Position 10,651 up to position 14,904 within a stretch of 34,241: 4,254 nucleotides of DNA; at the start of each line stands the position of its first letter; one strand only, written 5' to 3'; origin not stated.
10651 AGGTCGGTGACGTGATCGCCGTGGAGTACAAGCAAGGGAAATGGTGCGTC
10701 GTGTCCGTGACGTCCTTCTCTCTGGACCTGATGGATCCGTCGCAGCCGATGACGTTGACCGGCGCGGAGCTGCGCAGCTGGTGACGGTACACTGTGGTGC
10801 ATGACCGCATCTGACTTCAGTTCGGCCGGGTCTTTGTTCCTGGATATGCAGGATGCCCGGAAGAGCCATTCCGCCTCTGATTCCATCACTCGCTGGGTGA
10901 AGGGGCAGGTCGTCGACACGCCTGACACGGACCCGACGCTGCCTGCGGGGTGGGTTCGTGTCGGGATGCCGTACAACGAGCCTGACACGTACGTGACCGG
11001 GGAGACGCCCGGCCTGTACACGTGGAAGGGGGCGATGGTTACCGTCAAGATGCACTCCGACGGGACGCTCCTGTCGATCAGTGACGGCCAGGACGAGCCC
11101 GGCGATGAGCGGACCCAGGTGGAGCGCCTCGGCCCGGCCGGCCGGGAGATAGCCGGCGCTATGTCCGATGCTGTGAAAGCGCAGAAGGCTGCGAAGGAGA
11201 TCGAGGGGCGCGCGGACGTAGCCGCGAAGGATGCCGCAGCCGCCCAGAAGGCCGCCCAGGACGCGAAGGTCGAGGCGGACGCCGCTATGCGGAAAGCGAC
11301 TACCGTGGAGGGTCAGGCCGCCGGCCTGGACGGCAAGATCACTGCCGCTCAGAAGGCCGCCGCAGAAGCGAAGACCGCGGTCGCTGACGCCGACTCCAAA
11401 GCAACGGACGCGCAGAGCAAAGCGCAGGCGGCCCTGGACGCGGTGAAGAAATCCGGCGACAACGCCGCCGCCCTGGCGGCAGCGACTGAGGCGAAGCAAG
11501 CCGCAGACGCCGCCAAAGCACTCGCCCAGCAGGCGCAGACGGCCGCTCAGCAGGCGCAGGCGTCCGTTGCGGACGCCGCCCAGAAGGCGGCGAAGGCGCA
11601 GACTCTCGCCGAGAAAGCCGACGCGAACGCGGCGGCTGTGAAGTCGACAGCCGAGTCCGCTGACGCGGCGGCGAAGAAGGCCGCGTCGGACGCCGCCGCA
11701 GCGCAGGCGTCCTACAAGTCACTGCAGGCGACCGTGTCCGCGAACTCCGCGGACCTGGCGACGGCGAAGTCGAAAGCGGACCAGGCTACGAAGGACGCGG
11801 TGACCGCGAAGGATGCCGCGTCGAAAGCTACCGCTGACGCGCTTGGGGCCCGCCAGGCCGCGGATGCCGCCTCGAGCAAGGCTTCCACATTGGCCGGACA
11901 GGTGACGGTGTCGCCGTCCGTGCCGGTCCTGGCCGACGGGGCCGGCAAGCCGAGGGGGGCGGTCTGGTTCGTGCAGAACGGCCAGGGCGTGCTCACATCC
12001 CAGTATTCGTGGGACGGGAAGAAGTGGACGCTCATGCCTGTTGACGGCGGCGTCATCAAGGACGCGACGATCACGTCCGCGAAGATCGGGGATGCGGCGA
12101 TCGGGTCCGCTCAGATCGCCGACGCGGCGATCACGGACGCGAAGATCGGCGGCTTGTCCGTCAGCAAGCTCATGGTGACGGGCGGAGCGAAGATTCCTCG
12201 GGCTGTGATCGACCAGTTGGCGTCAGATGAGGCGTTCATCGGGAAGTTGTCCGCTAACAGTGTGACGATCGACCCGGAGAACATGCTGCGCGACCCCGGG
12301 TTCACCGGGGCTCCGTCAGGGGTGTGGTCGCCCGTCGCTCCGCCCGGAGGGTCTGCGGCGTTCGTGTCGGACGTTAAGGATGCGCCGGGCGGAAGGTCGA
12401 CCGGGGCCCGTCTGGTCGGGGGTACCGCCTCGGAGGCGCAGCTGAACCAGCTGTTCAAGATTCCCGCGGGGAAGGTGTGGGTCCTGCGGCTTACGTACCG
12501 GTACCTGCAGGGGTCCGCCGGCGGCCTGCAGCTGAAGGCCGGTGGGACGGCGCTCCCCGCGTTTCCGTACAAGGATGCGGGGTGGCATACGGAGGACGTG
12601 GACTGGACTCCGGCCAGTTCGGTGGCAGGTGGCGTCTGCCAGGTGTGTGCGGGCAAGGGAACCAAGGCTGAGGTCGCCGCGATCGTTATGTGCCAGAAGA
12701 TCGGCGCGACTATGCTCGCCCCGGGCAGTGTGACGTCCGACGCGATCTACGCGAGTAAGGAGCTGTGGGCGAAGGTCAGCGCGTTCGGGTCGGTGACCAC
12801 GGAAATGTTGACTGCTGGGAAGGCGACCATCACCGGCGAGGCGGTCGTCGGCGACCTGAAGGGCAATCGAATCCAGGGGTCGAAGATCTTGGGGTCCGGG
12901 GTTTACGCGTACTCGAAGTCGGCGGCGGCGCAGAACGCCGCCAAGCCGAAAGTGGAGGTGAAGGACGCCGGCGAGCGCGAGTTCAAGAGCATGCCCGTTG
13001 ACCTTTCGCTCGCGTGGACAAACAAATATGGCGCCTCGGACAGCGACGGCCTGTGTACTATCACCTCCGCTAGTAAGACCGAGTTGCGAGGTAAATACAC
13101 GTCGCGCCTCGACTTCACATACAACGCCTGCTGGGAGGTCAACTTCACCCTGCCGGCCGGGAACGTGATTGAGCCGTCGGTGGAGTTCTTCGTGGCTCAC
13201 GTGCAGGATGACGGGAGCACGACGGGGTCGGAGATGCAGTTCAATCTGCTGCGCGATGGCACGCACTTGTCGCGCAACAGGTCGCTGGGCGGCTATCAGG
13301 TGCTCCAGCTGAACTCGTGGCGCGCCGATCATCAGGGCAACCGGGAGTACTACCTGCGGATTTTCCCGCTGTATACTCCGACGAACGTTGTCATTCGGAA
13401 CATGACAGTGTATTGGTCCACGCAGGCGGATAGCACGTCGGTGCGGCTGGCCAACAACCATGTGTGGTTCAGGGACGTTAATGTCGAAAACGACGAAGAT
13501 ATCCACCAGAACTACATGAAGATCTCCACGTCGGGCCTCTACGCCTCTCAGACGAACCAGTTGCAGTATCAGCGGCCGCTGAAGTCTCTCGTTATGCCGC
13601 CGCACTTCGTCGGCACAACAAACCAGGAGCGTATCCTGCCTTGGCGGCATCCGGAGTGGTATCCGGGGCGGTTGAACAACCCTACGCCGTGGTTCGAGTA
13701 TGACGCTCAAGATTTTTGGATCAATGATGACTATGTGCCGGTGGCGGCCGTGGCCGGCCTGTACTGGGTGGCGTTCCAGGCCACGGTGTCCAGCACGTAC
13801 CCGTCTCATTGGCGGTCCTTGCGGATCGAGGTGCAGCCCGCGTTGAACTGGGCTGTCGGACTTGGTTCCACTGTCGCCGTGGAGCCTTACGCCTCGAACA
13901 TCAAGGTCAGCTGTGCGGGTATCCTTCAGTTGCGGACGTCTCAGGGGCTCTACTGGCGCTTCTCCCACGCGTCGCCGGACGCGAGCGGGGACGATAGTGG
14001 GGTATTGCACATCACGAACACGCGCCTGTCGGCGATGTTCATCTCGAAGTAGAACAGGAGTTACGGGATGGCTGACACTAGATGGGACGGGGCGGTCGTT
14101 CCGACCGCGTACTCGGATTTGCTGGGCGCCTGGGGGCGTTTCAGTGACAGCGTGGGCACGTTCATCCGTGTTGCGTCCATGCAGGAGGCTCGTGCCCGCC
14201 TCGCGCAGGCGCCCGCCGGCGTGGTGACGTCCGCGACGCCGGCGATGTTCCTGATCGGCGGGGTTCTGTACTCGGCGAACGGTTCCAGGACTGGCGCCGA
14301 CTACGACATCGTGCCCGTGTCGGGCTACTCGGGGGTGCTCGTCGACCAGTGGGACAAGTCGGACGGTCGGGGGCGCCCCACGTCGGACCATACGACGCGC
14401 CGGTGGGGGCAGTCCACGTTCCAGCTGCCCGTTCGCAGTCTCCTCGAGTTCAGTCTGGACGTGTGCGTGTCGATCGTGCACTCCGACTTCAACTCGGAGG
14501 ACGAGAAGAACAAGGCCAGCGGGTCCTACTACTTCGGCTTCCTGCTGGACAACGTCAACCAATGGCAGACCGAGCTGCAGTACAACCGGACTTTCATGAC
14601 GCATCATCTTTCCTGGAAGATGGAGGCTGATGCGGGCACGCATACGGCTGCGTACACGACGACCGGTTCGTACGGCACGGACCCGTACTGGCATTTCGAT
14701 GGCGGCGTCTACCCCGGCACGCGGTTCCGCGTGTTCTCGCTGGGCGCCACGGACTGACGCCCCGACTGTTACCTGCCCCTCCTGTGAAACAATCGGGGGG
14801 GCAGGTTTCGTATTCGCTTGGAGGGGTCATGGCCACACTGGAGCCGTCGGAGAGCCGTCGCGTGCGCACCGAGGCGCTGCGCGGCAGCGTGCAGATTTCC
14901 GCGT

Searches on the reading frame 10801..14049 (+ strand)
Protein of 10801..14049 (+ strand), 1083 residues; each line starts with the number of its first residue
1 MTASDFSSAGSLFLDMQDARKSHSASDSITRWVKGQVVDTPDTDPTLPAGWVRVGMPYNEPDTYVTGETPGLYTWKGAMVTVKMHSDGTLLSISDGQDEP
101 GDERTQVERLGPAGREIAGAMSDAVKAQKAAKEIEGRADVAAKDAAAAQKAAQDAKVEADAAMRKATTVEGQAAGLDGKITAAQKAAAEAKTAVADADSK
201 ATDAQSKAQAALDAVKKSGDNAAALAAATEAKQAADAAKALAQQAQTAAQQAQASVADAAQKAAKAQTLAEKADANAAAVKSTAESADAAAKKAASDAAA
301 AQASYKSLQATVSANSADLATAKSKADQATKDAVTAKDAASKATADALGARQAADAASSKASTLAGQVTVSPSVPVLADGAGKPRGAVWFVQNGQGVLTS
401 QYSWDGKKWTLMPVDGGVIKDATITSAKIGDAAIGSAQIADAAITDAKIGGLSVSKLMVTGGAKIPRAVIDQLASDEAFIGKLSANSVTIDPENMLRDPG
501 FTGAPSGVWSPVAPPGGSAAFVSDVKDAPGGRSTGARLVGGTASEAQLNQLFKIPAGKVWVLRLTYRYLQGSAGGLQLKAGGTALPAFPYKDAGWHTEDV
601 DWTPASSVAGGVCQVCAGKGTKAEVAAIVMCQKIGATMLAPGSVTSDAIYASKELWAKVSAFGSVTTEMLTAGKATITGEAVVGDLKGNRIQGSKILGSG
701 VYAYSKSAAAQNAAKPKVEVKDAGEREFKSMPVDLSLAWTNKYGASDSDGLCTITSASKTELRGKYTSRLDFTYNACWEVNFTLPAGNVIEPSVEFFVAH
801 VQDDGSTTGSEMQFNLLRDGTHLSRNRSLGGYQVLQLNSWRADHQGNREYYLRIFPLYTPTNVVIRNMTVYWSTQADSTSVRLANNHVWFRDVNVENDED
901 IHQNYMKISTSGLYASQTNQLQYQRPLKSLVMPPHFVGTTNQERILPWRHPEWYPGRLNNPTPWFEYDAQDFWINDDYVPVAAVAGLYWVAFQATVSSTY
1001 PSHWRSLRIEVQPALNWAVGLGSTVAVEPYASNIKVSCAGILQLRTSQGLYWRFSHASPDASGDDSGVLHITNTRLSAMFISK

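Call 13: search_protein_families(library=pfam, proteins=[window:10801-14049:+], max_evalue=0.01)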
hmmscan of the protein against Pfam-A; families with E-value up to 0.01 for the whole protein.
window:10801-14049:+ (1083 aa): 0 families

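Call 14: search_protein_families(library=phrogs, proteins=[window:10801-14049:+], max_evalue=0.001)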
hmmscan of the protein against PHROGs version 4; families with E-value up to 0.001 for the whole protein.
window:10801-14049:+ (1083 aa): 2 families
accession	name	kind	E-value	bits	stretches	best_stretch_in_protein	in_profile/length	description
phrog_7660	-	tail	2.2e-09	36.6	1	411-492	462-542/1656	tail fiber protein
phrog_19445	-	head and packaging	0.00095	18.2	1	419-458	749-788/1114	tail tip protein Tal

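Call 48: search_protein_families(library=ncbifam, proteins=[window:10801-14049:+], max_evalue=0.1)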
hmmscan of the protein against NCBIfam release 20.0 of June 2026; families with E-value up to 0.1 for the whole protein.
window:10801-14049:+ (1083 aa): 2 families
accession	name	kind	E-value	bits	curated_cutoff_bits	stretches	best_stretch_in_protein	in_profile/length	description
TIGR02168.1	SMC_prok_B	equivalog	0.0016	16.2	567.35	1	126-365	683-923/1181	chromosome segregation protein SMC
TIGR02169.1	SMC_prok_A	equivalog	0.07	10.8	729.4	1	125-336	713-923/1165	chromosome segregation protein SMC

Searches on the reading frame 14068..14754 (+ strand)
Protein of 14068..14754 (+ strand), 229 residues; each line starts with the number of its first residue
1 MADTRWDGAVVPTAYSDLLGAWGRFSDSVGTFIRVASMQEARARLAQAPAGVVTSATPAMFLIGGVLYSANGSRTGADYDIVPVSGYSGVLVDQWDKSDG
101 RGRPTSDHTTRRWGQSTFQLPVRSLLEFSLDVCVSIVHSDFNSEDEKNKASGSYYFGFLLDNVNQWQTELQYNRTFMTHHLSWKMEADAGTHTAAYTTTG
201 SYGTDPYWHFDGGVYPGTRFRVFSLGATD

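Call 13: search_protein_families(library=pfam, proteins=[window:14068-14754:+], max_evalue=0.01)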
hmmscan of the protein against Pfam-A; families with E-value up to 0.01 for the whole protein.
window:14068-14754:+ (229 aa): 0 families

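Call 14: search_protein_families(library=phrogs, proteins=[window:14068-14754:+], max_evalue=0.001)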
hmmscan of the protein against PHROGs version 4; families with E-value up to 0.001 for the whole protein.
window:14068-14754:+ (229 aa): 0 families

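Call 48: search_protein_families(library=ncbifam, proteins=[window:14068-14754:+], max_evalue=0.1)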
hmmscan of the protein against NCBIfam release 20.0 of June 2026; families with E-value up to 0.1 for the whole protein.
window:14068-14754:+ (229 aa): 0 families

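Call 85: search_solved_structures(query=A6, max_evalue=5)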
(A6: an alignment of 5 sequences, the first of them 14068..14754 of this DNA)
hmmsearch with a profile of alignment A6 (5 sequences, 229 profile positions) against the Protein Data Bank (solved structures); distinct sequences matched with E-value up to 5: 6.
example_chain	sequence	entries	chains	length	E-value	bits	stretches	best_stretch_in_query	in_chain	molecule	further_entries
4zda_A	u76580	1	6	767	0.16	14.7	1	51-107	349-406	Isocitrate dehydrogenase (NADP) Icd2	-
5kvu_A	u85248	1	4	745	0.28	13.9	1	49-109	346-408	Isocitrate dehydrogenase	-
3vzb_A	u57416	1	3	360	0.55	12.9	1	26-60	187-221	Sphingosine kinase 1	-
3vzc_A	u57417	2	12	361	0.55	12.9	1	26-60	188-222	Sphingosine kinase 1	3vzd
4v24_A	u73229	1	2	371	0.58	12.9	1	26-60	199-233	SPHINGOSINE KINASE 1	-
4l02_A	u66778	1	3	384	0.6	12.8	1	26-60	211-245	Sphingosine kinase 1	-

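Call 92: search_dna_similar(query=window:14068-14754:+, collection=phages, mode=protein, max_evalue=0.01, max_rows=10)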
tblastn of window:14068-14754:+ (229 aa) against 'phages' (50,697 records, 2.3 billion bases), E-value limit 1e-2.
No match.
